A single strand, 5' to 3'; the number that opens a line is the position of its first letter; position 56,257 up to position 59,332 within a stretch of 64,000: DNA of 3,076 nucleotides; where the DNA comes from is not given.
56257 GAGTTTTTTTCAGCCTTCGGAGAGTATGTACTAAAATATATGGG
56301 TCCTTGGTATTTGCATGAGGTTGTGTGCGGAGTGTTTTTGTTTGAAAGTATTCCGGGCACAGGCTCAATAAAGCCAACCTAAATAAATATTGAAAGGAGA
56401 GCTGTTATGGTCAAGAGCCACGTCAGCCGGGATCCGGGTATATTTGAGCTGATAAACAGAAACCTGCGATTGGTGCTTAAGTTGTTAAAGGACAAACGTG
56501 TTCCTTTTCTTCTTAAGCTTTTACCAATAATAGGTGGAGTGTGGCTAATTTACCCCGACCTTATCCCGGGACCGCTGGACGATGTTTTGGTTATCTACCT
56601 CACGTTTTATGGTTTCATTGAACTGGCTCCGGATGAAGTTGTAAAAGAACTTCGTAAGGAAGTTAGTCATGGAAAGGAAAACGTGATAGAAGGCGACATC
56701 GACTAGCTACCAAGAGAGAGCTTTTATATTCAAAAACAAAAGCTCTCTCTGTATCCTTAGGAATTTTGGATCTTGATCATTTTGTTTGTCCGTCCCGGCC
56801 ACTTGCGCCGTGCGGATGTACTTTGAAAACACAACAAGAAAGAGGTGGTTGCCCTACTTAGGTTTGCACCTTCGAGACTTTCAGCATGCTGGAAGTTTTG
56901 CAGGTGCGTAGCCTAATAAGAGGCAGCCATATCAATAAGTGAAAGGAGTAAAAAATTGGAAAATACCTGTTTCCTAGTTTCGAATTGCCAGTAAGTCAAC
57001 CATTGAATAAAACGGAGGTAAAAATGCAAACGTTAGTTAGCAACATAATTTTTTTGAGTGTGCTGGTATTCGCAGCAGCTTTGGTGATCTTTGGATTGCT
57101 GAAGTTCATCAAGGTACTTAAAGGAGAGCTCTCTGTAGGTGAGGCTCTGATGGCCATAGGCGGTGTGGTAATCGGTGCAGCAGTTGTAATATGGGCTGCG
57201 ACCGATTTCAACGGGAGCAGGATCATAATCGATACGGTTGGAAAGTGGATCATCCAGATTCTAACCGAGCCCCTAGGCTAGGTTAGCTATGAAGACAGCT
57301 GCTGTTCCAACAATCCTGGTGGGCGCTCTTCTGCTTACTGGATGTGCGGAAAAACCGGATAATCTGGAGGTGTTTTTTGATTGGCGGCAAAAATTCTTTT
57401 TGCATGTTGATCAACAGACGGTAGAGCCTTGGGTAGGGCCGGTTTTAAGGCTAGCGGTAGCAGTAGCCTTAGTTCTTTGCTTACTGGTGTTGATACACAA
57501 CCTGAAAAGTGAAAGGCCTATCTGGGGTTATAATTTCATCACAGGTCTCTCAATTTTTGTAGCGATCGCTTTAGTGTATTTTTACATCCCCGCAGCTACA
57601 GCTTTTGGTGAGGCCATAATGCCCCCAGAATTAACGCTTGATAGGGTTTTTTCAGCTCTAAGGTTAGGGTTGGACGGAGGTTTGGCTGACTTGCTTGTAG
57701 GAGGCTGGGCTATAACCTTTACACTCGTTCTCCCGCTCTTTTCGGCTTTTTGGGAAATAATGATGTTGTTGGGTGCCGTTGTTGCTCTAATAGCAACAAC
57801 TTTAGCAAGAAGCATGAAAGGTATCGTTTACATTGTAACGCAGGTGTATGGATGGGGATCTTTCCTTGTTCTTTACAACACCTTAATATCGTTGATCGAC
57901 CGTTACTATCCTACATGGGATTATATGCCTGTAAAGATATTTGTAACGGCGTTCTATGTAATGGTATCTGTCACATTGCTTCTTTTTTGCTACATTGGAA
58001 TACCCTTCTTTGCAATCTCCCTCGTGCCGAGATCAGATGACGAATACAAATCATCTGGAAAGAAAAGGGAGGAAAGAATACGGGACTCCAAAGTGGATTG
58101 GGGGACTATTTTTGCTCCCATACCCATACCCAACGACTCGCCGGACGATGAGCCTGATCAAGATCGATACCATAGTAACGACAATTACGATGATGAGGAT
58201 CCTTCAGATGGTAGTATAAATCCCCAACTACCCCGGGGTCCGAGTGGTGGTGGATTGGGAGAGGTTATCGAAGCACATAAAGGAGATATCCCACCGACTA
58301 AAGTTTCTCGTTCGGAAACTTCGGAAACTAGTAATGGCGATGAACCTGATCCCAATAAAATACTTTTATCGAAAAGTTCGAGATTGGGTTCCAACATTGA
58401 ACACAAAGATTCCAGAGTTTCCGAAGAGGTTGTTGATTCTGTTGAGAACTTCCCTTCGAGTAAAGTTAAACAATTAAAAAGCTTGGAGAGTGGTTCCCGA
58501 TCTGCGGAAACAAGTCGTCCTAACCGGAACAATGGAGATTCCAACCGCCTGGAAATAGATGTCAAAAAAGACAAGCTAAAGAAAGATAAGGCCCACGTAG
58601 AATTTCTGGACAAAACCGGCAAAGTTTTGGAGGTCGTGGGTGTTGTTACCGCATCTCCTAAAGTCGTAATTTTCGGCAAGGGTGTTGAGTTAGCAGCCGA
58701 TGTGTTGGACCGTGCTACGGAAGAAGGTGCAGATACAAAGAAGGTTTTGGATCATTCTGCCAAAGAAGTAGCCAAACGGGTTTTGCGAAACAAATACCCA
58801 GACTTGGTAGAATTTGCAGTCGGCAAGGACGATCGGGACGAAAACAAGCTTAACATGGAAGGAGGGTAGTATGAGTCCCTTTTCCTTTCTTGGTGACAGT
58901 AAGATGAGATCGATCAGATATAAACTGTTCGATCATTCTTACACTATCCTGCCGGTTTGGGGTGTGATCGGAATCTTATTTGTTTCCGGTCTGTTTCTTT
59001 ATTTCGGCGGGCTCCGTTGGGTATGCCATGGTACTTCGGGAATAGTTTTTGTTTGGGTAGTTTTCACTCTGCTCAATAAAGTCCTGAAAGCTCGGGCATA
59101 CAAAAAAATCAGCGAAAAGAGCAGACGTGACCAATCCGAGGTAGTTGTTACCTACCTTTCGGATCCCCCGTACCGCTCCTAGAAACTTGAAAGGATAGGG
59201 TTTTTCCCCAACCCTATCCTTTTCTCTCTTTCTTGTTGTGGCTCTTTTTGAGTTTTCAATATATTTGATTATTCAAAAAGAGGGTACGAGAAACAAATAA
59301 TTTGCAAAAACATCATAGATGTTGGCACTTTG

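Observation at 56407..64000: Candidate divergent type-IV-secretion/conjugation-like membrane apparatus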

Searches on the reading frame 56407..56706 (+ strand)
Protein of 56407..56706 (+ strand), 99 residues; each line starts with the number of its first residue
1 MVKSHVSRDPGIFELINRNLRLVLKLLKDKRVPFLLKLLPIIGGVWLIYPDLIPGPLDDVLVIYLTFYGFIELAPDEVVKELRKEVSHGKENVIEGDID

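Call 4: search_protein_families(library=pfam, max_evalue=0.1, proteins=[window:56407-56706:+])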
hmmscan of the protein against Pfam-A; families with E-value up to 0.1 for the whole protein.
window:56407-56706:+ (99 aa): 0 families

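Call 6: search_protein_families(library=ncbifam, max_evalue=1, proteins=[window:56407-56706:+])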
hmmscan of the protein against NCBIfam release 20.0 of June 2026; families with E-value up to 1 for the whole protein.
window:56407-56706:+ (99 aa): 0 families

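Call 7: search_protein_families(library=phrogs, max_evalue=0.1, proteins=[window:56407-56706:+])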
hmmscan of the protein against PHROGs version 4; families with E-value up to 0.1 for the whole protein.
window:56407-56706:+ (99 aa): 0 families

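Call 104: search_protein_families(library=padloc, max_evalue=0.01, proteins=[window:56407-56706:+])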
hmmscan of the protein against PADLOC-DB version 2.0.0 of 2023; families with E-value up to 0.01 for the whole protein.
window:56407-56706:+ (99 aa): 0 families

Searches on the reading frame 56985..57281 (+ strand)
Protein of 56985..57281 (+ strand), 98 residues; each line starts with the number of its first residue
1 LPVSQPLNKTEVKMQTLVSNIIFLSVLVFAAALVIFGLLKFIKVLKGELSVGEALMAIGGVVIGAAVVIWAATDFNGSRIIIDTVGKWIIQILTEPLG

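Call 4: search_protein_families(library=pfam, max_evalue=0.1, proteins=[window:56985-57281:+])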
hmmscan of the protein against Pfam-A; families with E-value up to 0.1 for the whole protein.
window:56985-57281:+ (98 aa): 2 families
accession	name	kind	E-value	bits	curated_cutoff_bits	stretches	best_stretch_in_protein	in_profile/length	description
PF15038.11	Jiraiya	-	0.026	14.5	27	1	19-68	106-152/169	Jiraiya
PF19744.4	DUF6232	-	0.083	13.8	27.4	1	23-71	33-74/117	Family of unknown function (DUF6232)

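Call 6: search_protein_families(library=ncbifam, max_evalue=1, proteins=[window:56985-57281:+])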
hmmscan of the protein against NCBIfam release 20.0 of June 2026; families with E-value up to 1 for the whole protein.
window:56985-57281:+ (98 aa): 2 families
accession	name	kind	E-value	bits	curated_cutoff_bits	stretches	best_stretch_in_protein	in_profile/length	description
TIGR02661.1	MauD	equivalog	0.015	14.8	188.6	1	18-83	4-68/189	methylamine dehydrogenase accessory protein MauD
NF045886.1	PhCholSynLeg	equivalog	0.038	13.5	440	1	14-65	7-57/250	phosphatidylcholine synthase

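Call 7: search_protein_families(library=phrogs, max_evalue=0.1, proteins=[window:56985-57281:+])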
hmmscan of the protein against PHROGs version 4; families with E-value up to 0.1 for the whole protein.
window:56985-57281:+ (98 aa): 1 family
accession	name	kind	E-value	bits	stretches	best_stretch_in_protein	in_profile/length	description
phrog_19287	-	moron, auxiliary metabolic gene and host takeover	0.087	14.1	0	16-46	3-33/60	membrane protein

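Call 63: search_protein_families(library=pfam, alignment_id=A8, max_evalue=1)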
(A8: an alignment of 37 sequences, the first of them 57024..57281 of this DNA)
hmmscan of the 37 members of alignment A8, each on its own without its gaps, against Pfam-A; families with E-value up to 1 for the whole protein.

A. member 1, window:57024-57281:+ (85 aa): 3 families
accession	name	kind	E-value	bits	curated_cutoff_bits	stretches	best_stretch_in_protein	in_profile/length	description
PF24377.1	DUF7533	-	0.12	12.9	27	1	7-56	5-51/74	Family of unknown function (DUF7533)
PF15038.11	Jiraiya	-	0.12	12.4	27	1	8-55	108-152/169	Jiraiya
PF19744.4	DUF6232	-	0.58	11.1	27.4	1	13-58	36-74/117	Family of unknown function (DUF6232)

B. families by the number of members that match (of 37 scanned): 52 families (the first 25 are shown)
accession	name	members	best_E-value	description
PF20315.3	DUF6611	3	0.031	Family of unknown function (DUF6611)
PF25592.1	DUF7937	2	0.00095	Domain of unknown function (DUF7937)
PF13567.11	DUF4131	2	0.0015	Domain of unknown function (DUF4131)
PF14927.11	Neurensin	2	0.087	Neurensin/Transmembrane protein 74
PF20990.2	DUF2207_C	2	0.15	Predicted membrane protein (DUF2207) C-terminal domain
PF13191.12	AAA_16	1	0.00064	AAA ATPase domain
PF00006.31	ATP-synt_ab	1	0.00074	ATP synthase alpha/beta family, nucleotide-binding domain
PF05661.17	DUF808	1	0.0034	Protein of unknown function (DUF808)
PF25612.1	DUF7940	1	0.0038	Family of unknown function (DUF7940)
PF13797.11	Post_transc_reg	1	0.0041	Post-transcriptional regulator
PF13401.12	AAA_22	1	0.0068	AAA domain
PF01637.24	ATPase_2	1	0.007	ATPase domain predominantly from Archaea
PF13796.11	Sensor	1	0.0075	Putative sensor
PF22116.1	DUF6944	1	0.0081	Family of unknown function (DUF6944)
PF07947.19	YhhN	1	0.0083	YhhN family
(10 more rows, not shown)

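Call 104: search_protein_families(library=padloc, max_evalue=0.01, proteins=[window:57024-57281:+])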
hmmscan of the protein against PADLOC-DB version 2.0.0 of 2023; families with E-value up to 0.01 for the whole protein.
window:57024-57281:+ (85 aa): 0 families

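Call 112: search_solved_structures(query=A6, max_evalue=10)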
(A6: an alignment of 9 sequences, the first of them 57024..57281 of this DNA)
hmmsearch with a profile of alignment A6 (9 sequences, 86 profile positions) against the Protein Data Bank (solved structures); distinct sequences matched with E-value up to 10: 6.
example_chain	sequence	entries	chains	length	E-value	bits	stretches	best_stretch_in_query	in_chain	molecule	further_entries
6koc_D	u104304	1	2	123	0.021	18.3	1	11-60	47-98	Quinol oxidase subunit 4,Quinol oxidase subunit 4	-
6kob_D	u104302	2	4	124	0.022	18.3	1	11-60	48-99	AA3-600 quinol oxidase subunit IV,Quinol oxidase subunit 4 | AA3-600 quinol oxidase subunit IV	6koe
6jo0_A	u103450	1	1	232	0.39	14.2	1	4-58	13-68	VirRDTS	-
8v00_D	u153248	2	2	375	1.2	12.7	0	5-66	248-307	Odorant receptor OR10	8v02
9dbf_A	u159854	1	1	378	4.4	10.9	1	22-59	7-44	Tet4 Variant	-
8itf_R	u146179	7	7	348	7.5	10.1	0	4-58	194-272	Trace amine-associated receptor 9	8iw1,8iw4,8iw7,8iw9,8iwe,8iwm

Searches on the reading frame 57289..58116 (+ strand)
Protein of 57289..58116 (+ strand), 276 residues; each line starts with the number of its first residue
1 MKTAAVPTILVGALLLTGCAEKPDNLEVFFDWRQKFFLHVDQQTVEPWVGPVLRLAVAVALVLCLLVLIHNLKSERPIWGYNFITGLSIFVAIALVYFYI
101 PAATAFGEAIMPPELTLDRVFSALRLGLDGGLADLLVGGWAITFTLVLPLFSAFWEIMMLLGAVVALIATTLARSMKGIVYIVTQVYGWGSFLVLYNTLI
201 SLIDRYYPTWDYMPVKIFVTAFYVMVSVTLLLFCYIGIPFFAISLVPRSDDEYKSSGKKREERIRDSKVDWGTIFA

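Call 80: find_homologous_proteins(query=A9, max_evalue=0.001)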
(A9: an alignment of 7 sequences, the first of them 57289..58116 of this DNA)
Query A9 (7 sequences) (276 aa, profile of the alignment): 3 proteins with E <= 0.001 among 8000 candidates.
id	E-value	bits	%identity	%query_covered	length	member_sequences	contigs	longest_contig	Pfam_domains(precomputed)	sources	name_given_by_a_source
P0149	2.5e-112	393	49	86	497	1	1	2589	-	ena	-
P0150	3.3e-104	366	27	92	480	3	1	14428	-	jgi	jgi:hypothetical protein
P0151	1.0e-102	361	43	97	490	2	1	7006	-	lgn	-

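Call 89: predict_structure(alignment_id=A10)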
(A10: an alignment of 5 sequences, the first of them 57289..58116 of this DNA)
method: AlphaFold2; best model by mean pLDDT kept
length: 276 residues; sequences in the alignment: 5
mean_pLDDT: 56.1   pTM: 0.43
mean pLDDT of the five models: 56.1, 54.3, 50.1, 46.1, 44.2
residues with pLDDT >= 90: 0; 70-90: 45; 50-70: 138; < 50: 93
segments of 3 or more residues with pLDDT < 50: 1-49, 108-129, 211-213, 250-255, 267-276
pLDDT, mean of each block of 10 residues (from residue 1): 31 36 39 38 47 61 68 63 63 60 51 46 48 54 55 58 63 66 72 70 60 55 73 77 66 49 50 45
secondary structure, 60 per line:
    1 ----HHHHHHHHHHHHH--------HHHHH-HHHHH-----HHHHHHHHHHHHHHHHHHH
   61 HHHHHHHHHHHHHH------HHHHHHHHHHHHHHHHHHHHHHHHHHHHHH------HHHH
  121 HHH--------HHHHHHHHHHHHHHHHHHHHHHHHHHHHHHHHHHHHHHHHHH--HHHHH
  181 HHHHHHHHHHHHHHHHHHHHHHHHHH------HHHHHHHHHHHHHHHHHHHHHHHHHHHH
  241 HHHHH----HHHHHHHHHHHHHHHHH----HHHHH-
elements in order: H5-17 H26-30 H32-36 H42-74 H81-110 H117-123 H132-173 H176-206 H213-245 H250-266 H271-275

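Call 96: fold_search(model_id=the predicted structure, library=pdb)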
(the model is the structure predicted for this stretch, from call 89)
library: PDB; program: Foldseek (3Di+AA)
matches with E <= 10: 230; with E <= 0.001: 0
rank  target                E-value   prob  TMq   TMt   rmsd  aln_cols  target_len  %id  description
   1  8rt9_F                4.5e-01  0.60  0.31  0.31  10.8       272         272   15  Stalk complex full-length structure (TrwJ/VirB5-TrwI/VirB6) from the fully-assembled R388 type IV secretion system det (released 2024-06-19)
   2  7o3v_J                5.9e-01  0.66  0.32  0.33  10.0       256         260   16  Stalk complex structure (TrwJ/VirB5-TrwI/VirB6) from the fully-assembled R388 type IV secretion system determined by c (released 2022-06-22)
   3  8rql_R                8.2e-01  0.18  0.19  0.19  23.5       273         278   13  TAS2R14 receptor bound to flufenamic acid and gustducin (released 2024-11-27)
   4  8rtd_L                9.4e-01  0.44  0.32  0.33  10.1       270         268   15  Stalk-Arches-IMC structure from the fully-assembled R388 type IV secretion system determined by cryo-EM. (released 2024-06-19)
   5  8xqn_R                9.4e-01  0.18  0.19  0.19  22.7       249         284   13  Structure of human class T GPCR TAS2R14-DNGi complex with Aristolochic acid A. (released 2024-07-10)
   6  7udm_A                1.1e+00  0.20  0.25  0.25  14.3       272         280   11  Crystal structure of designed helical repeat protein RPB_PLP1_R6 in alternative conformation 1 (with peptide) (released 2023-03-22)
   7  8xqt_R                1.3e+00  0.20  0.21  0.21  15.8       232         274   11  Structure of human class T GPCR TAS2R14-Gi complex. (released 2024-07-10)
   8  7unj_B                1.4e+00  0.09  0.15  0.19  19.8       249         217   10  De novo designed chlorophyll dimer protein with Zn pheophorbide a methyl ester matching geometry of purple bacterial s (released 2023-04-19)
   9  7udm_B                1.4e+00  0.25  0.30  0.29  13.3       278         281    9  Crystal structure of designed helical repeat protein RPB_PLP1_R6 in alternative conformation 1 (with peptide) (released 2023-03-22)
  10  8vy7_R                1.6e+00  0.08  0.16  0.16  22.3       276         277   11  CryoEM structure of Gi-coupled TAS2R14 with cholesterol and an intracellular tastant (released 2024-04-03)
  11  3plt_A                1.6e+00  0.12  0.18  0.22  27.1       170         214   12  Crystal structure of Lsp1 from Saccharomyces cerevisiae (released 2011-06-22)
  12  4xtn_D                1.6e+00  0.07  0.15  0.15  20.9       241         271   12  Crystal structure of the light-driven sodium pump KR2 in the pentameric red form, pH 4.9 (released 2015-04-01)
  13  9k29_F                1.6e+00  0.06  0.14  0.15  17.6       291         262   13  Structure of the Salmonella flagellar FliPQR complex reconstituted in the peptidisc (released 2025-08-06)
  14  2bl2_A                1.7e+00  0.15  0.21  0.30  10.7       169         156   11  The membrane rotor of the V-type ATPase from Enterococcus hirae (released 2005-04-05)
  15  8xx8_A                1.7e+00  0.07  0.13  0.14  21.0       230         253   13  Structure of Glycilhalorhodopsin from Salinarimonas soli (released 2024-10-16)
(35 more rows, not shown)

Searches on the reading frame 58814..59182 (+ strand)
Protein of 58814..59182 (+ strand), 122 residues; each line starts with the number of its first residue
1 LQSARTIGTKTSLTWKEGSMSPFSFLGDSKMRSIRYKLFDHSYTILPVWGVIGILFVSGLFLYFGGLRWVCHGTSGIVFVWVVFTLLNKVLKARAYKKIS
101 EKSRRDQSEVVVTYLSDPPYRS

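Call 4: search_protein_families(library=pfam, max_evalue=0.1, proteins=[window:58814-59182:+])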
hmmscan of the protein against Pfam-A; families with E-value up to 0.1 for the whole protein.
window:58814-59182:+ (122 aa): 0 families

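Call 6: search_protein_families(library=ncbifam, max_evalue=1, proteins=[window:58814-59182:+])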
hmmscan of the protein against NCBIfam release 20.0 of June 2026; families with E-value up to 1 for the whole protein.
window:58814-59182:+ (122 aa): 0 families

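Call 7: search_protein_families(library=phrogs, max_evalue=0.1, proteins=[window:58814-59182:+])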
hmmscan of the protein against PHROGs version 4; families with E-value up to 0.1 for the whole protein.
window:58814-59182:+ (122 aa): 0 families

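Call 104: search_protein_families(library=padloc, max_evalue=0.01, proteins=[window:58871-59182:+])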
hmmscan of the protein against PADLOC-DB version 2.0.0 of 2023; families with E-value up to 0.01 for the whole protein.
window:58871-59182:+ (103 aa): 0 families

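Call 110: search_solved_structures(query=A5, max_evalue=10)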
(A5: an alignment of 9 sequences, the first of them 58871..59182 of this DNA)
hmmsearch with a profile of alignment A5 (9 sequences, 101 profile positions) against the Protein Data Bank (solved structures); distinct sequences matched with E-value up to 10: 3.
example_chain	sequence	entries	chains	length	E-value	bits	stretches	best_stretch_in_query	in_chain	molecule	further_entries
7a23_N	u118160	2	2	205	0.21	15.1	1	6-79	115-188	Nad6m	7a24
8z5g_B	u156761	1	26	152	1.2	12.7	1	29-82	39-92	Inner membrane protein YbbJ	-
7qru_G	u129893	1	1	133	1.4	12.5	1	27-76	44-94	Na+/H+ antiporter subunit G1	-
